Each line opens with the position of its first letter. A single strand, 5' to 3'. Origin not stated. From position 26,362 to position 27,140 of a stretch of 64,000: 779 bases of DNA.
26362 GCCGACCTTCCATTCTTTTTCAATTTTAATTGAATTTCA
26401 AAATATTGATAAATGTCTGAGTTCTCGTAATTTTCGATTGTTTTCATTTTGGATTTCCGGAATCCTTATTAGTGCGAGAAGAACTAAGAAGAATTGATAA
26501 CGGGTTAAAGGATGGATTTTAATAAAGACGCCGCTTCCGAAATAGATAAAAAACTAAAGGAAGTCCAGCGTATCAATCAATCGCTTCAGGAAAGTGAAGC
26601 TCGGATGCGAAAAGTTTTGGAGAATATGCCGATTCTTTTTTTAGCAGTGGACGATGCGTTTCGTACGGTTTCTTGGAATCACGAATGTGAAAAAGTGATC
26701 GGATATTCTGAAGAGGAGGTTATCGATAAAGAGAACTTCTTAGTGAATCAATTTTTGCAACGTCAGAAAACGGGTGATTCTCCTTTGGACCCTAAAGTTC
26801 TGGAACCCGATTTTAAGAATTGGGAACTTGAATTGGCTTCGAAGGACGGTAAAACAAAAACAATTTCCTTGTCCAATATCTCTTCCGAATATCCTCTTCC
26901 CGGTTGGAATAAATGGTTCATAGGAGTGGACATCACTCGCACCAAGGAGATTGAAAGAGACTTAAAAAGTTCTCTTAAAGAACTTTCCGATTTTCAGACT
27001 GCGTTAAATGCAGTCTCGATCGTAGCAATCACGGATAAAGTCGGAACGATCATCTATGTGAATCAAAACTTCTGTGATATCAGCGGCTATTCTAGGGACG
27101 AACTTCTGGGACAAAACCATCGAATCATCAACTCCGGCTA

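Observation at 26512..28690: Aer/NifL-like PAS fused to a LytS-type kinase, paired with an atypical LytTR regulator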

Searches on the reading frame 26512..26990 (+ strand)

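Call 49: search_protein_families(library=pfam, proteins=[window:26512-26990:+], max_evalue=0.1)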
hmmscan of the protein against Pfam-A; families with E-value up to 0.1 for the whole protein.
window:26512-26990:+ (159 aa): 4 families
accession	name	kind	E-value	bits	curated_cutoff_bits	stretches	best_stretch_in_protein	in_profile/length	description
PF00989.32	PAS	-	8.5e-05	23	22.6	1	31-74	2-45/113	PAS fold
PF13188.13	PAS_8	-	0.001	19.4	21.8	1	30-73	1-44/65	PAS domain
PF13426.13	PAS_9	-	0.04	14.6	27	0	42-86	5-41/103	PAS domain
PF08447.18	PAS_3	-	0.1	13.4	25.6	0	53-75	2-24/89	PAS fold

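Call 51: search_solved_structures(query=window:26512-26990:+, max_evalue=1, show_alignments=1)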
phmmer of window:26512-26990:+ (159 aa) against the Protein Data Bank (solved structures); distinct sequences matched with E-value up to 1: 11.
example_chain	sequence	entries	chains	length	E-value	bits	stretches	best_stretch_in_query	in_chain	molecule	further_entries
9irk_C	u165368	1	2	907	0.043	17.3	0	31-145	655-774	Phytochrome B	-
9iuz_B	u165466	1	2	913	0.044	17.3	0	31-145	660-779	Phytochrome B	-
7rzw_A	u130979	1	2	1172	0.089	16.3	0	31-145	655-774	Phytochrome B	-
8yb4_B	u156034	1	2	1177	0.09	16.3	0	31-145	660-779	phytochrome B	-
9itf_C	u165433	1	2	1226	0.1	16.1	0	31-145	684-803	Phytochrome B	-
9jlb_A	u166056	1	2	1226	0.1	16.1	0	31-145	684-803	Phytochrome B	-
8isj_A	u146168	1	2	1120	0.16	15.5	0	23-76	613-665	Phytochrome A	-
8iff_A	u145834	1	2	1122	0.16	15.5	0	23-76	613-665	Phytochrome A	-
8f5z_B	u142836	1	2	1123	0.16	15.5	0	23-76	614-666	Phytochrome A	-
8isi_A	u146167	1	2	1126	0.16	15.5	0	23-76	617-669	Phytochrome A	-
1d06_A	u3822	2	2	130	0.77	13.2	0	26-74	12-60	nitrogen fixation regulatory protein fixL | FIXL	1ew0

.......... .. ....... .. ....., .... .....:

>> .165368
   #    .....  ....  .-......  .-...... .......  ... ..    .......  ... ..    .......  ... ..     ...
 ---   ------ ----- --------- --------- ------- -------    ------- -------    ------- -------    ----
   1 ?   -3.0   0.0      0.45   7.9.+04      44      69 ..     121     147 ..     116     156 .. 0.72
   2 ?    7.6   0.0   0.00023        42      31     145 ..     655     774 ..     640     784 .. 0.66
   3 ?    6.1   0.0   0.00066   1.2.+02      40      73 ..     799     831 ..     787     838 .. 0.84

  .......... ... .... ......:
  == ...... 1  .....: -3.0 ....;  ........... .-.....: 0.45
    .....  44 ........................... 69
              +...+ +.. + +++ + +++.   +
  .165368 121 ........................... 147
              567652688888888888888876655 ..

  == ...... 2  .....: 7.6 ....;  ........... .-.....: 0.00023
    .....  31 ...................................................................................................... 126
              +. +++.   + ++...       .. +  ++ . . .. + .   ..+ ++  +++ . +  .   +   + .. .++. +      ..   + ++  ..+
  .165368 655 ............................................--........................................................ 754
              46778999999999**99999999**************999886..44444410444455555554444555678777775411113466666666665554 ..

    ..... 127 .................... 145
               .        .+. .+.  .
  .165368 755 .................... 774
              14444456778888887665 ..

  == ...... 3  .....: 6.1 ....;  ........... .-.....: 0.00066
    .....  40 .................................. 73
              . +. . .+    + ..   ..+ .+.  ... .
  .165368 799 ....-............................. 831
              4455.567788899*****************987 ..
